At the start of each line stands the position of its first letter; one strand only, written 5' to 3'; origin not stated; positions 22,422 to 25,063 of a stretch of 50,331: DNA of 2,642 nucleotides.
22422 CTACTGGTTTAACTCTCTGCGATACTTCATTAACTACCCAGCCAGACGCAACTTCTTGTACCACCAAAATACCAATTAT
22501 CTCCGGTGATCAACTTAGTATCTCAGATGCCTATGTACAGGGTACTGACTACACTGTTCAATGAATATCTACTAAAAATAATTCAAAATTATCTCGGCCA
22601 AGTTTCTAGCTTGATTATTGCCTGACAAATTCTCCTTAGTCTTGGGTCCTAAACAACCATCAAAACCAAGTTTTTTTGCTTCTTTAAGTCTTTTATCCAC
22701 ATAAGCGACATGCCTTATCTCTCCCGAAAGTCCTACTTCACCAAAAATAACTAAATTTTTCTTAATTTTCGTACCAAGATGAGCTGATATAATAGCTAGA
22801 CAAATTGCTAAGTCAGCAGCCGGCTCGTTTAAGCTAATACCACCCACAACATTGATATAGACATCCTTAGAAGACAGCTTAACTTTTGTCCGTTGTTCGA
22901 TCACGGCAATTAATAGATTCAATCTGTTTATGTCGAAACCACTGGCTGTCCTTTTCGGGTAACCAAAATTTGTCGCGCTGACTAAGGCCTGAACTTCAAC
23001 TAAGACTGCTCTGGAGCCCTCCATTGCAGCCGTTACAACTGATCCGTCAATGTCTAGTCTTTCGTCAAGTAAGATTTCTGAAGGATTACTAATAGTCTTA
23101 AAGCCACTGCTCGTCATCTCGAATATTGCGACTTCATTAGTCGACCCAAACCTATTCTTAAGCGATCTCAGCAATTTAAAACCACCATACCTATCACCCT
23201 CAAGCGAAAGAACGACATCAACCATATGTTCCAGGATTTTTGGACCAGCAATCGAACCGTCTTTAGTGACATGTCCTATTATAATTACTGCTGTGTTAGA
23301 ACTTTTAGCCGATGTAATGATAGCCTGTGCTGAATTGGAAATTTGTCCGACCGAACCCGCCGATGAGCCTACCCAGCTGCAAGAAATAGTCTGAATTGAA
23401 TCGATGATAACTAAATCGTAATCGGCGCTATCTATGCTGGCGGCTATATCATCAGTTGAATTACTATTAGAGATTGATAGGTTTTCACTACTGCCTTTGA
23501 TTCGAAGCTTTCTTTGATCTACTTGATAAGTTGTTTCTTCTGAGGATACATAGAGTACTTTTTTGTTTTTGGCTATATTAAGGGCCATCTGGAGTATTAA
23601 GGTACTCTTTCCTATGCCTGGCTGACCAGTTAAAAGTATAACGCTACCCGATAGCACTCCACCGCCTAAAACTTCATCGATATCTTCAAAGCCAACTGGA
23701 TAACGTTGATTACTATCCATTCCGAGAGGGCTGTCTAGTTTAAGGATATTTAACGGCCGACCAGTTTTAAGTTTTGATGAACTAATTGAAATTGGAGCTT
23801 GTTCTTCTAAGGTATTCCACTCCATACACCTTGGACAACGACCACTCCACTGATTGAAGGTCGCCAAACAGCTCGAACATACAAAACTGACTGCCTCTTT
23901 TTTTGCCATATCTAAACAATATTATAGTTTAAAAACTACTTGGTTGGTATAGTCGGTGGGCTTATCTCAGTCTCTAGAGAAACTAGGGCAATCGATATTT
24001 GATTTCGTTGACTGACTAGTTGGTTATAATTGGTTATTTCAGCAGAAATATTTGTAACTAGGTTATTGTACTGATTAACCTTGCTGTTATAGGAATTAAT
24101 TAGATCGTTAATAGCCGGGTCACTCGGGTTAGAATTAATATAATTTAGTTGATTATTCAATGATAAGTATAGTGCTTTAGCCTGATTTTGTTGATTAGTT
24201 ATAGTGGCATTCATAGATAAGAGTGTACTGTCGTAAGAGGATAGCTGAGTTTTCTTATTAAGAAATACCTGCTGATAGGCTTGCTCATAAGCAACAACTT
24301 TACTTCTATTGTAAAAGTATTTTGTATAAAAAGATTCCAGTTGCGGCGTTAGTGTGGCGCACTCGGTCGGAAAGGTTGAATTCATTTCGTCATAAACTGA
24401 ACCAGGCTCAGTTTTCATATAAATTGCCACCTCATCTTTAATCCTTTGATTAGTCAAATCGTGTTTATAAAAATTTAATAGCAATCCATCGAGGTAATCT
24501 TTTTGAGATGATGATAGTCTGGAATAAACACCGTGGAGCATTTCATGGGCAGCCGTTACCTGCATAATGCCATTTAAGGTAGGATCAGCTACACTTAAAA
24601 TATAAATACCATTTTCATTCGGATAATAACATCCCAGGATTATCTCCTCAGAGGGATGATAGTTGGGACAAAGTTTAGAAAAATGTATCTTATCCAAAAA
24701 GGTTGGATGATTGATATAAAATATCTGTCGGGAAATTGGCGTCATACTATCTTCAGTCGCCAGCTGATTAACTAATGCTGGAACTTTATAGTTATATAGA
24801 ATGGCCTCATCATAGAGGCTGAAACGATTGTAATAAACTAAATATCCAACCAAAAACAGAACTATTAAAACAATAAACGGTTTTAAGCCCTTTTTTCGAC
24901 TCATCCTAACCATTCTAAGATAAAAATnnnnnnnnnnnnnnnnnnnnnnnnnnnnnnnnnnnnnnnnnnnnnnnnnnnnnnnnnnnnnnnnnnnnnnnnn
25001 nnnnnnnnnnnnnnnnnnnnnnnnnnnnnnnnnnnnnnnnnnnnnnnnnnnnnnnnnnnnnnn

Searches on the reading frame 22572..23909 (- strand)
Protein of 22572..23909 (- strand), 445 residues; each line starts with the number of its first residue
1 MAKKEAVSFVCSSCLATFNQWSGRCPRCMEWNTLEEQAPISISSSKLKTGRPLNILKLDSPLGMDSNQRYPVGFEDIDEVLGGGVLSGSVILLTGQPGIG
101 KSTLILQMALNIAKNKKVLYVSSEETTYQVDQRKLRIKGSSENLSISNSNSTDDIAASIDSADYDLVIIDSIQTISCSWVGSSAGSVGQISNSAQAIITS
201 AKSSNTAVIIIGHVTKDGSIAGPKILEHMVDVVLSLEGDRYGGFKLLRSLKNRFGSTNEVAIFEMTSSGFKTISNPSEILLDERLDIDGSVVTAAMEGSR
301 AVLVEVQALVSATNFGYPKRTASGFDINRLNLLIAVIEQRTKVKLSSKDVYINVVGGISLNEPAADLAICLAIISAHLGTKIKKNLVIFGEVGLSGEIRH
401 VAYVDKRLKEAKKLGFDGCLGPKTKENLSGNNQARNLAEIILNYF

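Call 6: search_protein_families(library=ncbifam, proteins=[window:22572-23909:-])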
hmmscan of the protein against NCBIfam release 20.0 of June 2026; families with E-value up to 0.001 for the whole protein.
window:22572-23909:- (445 aa): 29 families (the best 25 are shown)
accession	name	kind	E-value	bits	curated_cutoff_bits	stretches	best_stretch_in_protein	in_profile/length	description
TIGR00416.1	sms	equivalog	3.8e-145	484.1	403.05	1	1-427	1-435/454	DNA repair protein RadA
TIGR02903.1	spore_lon_C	equivalog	1.6e-14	53.4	678.8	1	334-423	497-586/615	Lon family ATP-dependent protease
TIGR02902.1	spore_lonB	equivalog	2e-13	49.8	723.3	1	330-426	409-505/531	ATP-dependent protease LonB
TIGR03600.1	phage_DnaB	exception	2.1e-12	46.8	498.65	1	71-214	178-314/421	phage replicative helicase, DnaB family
TIGR02237.1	recomb_radB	equivalog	4.8e-12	46.2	172.4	1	77-269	1-208/210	DNA repair and recombination protein RadB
NF006799.0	PRK09302.1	equivalog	6.5e-11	41.5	408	1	66-130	251-316/515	circadian clock protein KaiC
NF006861.0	PRK09361.1-1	equivalog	1.6e-10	40.9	278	1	68-275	3-232/235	DNA repair and recombination protein RadB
TIGR03881.1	KaiC_arch_4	hypoth_equivalog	9e-10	38.6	247.8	1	69-170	2-88/231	KaiC domain-containing protein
TIGR00764.1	lon_rel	equivalog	5.6e-09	35.1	516.6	1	333-426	470-564/608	ATP-dependent protease LonB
NF052589.1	ArlH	equivalog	3.3e-08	33.5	215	1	75-128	7-61/229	archaellum protein ArlH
TIGR00665.1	DnaB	equivalog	7.2e-08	31.7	385.25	1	70-153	178-262/435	replicative DNA helicase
TIGR03880.1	KaiC_arch_3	hypoth_equivalog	2.4e-07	30.5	249.45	1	73-132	1-61/224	KaiC domain-containing protein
NF006320.0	PRK08533.1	equivalog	4.6e-07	29.7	215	1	75-128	11-65/230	flagellar accessory protein FlaH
NF004723.0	PRK06067.1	subfamily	7.5e-07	28.9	194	1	72-130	18-77/243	flagellar accessory protein FlaH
NF006606.0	PRK09165.1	equivalog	1.1e-06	27.6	540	1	72-118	202-247/497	replicative DNA helicase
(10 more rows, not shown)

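Call 7: search_protein_families(library=pfam, proteins=[window:22572-23909:-])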
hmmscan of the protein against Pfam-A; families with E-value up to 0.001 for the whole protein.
window:22572-23909:- (445 aa): 13 families
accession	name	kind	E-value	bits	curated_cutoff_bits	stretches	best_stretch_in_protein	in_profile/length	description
PF06745.19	ATPase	-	1e-15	58.2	26.6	1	71-133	2-66/231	KaiC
PF13481.12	AAA_25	-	1.8e-13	51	27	1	82-218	26-194/195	AAA domain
PF03796.21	DnaB_C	-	4.9e-11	42.9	27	1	72-151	4-84/255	DnaB-like helicase C terminal domain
PF13541.12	ChlI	-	5.9e-10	39.5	27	1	341-424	36-120/121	Subunit ChlI of Mg-chelatase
PF18073.7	Zn_ribbon_LapB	-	1.3e-08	34.8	25.7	1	9-36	1-28/28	Rubredoxin metal binding domain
PF13479.12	AAA_24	-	9.4e-08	32.6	27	1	90-178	4-79/195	AAA domain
PF05362.19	Lon_C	-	8.1e-06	26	21.1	1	344-426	90-173/205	Lon protease (S16) C-terminal proteolytic domain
PF25199.1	nSTAND_NTPase5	-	2e-05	24.9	34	1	88-136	41-91/145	Novel STAND NTPase 5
PF20720.3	nSTAND3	-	4.7e-05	23.6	27.2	1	89-129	18-59/155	Novel STAND NTPase 3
PF13173.12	AAA_14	-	5.4e-05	23.7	27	1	89-175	3-74/129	AAA domain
PF13401.12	AAA_22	-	0.00023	21.9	27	1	89-212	6-122/130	AAA domain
PF07088.17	GvpD_P-loop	-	0.00033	21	24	0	88-131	10-53/189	GvpD gas vesicle protein, P-loop domain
PF00154.27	RecA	-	0.00085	19.3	27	0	69-197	32-162/262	recA bacterial DNA recombination protein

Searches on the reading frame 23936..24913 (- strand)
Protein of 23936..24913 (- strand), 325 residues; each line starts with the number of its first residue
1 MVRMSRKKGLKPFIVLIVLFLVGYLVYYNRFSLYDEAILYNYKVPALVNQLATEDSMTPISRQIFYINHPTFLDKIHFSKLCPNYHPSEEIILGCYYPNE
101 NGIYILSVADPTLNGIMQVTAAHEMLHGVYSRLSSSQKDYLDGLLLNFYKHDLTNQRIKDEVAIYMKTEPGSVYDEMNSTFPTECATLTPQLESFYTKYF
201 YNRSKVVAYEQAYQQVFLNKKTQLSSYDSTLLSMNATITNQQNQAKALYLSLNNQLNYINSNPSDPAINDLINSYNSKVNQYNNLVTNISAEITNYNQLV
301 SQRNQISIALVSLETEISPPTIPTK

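Call 6: search_protein_families(library=ncbifam, proteins=[window:23936-24913:-])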
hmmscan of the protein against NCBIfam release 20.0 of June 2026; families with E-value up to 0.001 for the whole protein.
window:23936-24913:- (325 aa): 0 families

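Call 7: search_protein_families(library=pfam, proteins=[window:23936-24913:-])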
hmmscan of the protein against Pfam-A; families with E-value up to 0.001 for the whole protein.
window:23936-24913:- (325 aa): 0 families

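Call 15: find_homologous_proteins(query=window:23936-24913:-)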
Query window:23936-24913:- (325 aa): 273 proteins with E <= 0.001 among 1066 candidates; the best 120 are listed.
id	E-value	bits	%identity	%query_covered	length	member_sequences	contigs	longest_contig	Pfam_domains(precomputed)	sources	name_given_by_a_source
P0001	3.2e-209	711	100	100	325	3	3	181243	-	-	-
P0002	2.2e-163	561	79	99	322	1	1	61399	-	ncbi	-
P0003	6.5e-162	556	78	99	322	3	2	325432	-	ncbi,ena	-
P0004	7.0e-120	418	61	93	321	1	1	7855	-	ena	-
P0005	1.5e-97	345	53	99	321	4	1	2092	-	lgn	-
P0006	4.9e-79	284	45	91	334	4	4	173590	-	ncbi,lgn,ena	-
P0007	3.0e-77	278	45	90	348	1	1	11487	-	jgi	jgi:hypothetical protein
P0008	6.3e-77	277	46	91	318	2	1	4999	-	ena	-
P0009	7.3e-76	274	43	99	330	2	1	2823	-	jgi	jgi:uncharacterized protein YukE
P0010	6.1e-74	267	42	95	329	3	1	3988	-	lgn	-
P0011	1.4e-73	266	43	98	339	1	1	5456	-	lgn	-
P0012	2.6e-73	265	46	93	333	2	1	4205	-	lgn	-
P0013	3.8e-73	265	44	96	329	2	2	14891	-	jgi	-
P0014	8.2e-72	260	42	90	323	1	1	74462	-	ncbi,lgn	ncbi:MAG: hypothetical protein ABI220_01395 [Candidatus Saccharimonadales bacterium]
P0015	3.9e-71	258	44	97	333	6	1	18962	-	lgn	-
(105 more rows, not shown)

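Call 27: find_related_loci(query=A1, collection=metagenome_contigs, flank=5000)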
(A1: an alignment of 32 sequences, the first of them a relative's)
Query A1 (325 aa) in metagenome_contigs; peptide patterns used: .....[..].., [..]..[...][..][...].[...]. (x = any residue, [..] = any of these).
600 stretches matched a pattern (row limit reached: there are more); 477 encode a relative of the query (tblastn E <= 1e-3); the best 80 are kept; 80 distinct loci.
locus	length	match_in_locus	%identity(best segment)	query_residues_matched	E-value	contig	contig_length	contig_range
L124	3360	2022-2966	40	6-317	7e-79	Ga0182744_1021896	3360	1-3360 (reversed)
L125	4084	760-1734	41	5-325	1e-77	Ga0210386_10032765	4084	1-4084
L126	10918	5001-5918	43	14-317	6e-77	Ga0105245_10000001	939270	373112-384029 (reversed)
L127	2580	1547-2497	44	16-325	1e-78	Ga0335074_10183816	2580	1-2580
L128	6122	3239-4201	41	6-325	3e-76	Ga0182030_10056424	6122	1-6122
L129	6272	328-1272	41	13-323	7e-76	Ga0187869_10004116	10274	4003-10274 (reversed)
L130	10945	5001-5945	41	13-323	3e-75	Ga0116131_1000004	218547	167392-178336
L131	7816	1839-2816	39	6-325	2e-75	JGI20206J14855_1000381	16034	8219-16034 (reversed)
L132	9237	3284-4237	39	3-325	2e-75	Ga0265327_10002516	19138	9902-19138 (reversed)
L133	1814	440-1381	42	9-323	4e-78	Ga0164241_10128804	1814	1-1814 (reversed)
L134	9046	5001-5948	40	4-317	1e-74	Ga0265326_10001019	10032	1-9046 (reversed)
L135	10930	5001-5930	42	13-324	2e-74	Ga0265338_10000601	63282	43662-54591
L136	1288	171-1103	40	17-323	6e-79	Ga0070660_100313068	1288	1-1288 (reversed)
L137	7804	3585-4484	39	20-323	2e-73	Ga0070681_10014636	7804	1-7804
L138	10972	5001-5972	40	6-325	1e-73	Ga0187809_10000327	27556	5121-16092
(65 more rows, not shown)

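Call 55: predict_structure(alignment_id=A1)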
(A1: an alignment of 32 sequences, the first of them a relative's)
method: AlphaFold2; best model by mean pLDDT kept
length: 325 residues; sequences in the alignment: 32
mean_pLDDT: 93.5   pTM: 0.84
mean pLDDT of the five models: 93.5, 93.3, 92.9, 92.3, 91.0
residues with pLDDT >= 90: 279; 70-90: 31; 50-70: 11; < 50: 4
segments of 3 or more residues with pLDDT < 50: 1-3
pLDDT, mean of each block of 10 residues (from residue 1): 55 90 90 88 95 97 95 94 90 88 92 96 98 96 99 97 95 98 98 98 98 96 98 98 98 97 95 97 98 98 98 91 60
secondary structure, 60 per line:
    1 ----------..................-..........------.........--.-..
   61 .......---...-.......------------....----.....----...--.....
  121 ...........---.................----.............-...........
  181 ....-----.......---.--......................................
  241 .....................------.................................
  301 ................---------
elements in order: H11-28 H30-39 H46-54 H59-67 E71-73 H75-81 E94-97 E102-106 H116-131 H135-151 H156-168 H170-184 H190-196 H203-261 H268-316

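Call 58: fold_search(model_id=the predicted structure, library=pdb)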
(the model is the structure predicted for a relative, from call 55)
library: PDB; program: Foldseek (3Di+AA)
matches with E <= 10: 409; with E <= 0.001: 0
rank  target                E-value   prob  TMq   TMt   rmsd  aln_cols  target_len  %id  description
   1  1pww_A                6.7e-02  0.72  0.27  0.15  21.4       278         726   11  Crystal structure of Anthrax Lethal Factor active site mutant protein complexed with an optimised peptide substrate in (released 2004-01-27)
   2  8cwy_A                7.4e-02  0.47  0.18  0.14  23.1       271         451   10  Accurate computational design of genetically encoded 3D protein crystals (released 2023-11-01)
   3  8cws_A                1.0e-01  0.41  0.17  0.13  23.2       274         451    9  Accurate computational design of genetically encoded 3D protein crystals (released 2023-11-01)
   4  1pwv_B                1.7e-01  0.51  0.26  0.14  20.3       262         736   11  Crystal structure of Anthrax Lethal Factor wild-type protein complexed with an optimised peptide substrate. (released 2004-02-03)
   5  1j7n_A                1.8e-01  0.47  0.26  0.14  21.2       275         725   12  Anthrax Toxin Lethal factor (released 2001-11-07)
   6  1pwv_A                2.0e-01  0.38  0.26  0.14  21.5       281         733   13  Crystal structure of Anthrax Lethal Factor wild-type protein complexed with an optimised peptide substrate. (released 2004-02-03)
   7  1pwp_A                2.7e-01  0.41  0.27  0.14  20.8       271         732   12  Crystal Structure of the Anthrax Lethal Factor complexed with Small Molecule Inhibitor NSC 12155 (released 2004-01-13)
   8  1pwu_A                3.2e-01  0.30  0.25  0.13  20.8       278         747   12  Crystal Structure of Anthrax Lethal Factor complexed with (3-(N-hydroxycarboxamido)-2-isobutylpropanoyl-Trp-methylamid (released 2004-02-03)
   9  8am0_B                3.3e-01  0.51  0.17  0.21  14.0       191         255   12  Crystal structure of human T1061E PI3Kalpha in complex with its regulatory subunit and the inhibitor GDC-0077 (Inavoli (released 2023-12-13)
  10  1pwu_B                3.5e-01  0.35  0.27  0.14  20.9       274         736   12  Crystal Structure of Anthrax Lethal Factor complexed with (3-(N-hydroxycarboxamido)-2-isobutylpropanoyl-Trp-methylamid (released 2004-02-03)
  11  7tz7_B                3.7e-01  0.41  0.18  0.21  15.4       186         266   11  PI3K alpha in complex with an inhibitor (released 2022-05-18)
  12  2yfa_A                3.9e-01  0.16  0.15  0.21  32.6       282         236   14  X-ray structure of McpS ligand binding domain in complex with malate (released 2012-04-18)
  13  9cup_C                4.1e-01  0.21  0.15  0.10  22.4       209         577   12  BmrCD in inward-facing conformation bound to Hoechsts (released 2025-08-13)
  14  1j7n_B                4.3e-01  0.23  0.26  0.14  22.3       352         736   12  Anthrax Toxin Lethal factor (released 2001-11-07)
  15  1pww_B                4.5e-01  0.33  0.26  0.14  20.5       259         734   10  Crystal structure of Anthrax Lethal Factor active site mutant protein complexed with an optimised peptide substrate in (released 2004-01-27)
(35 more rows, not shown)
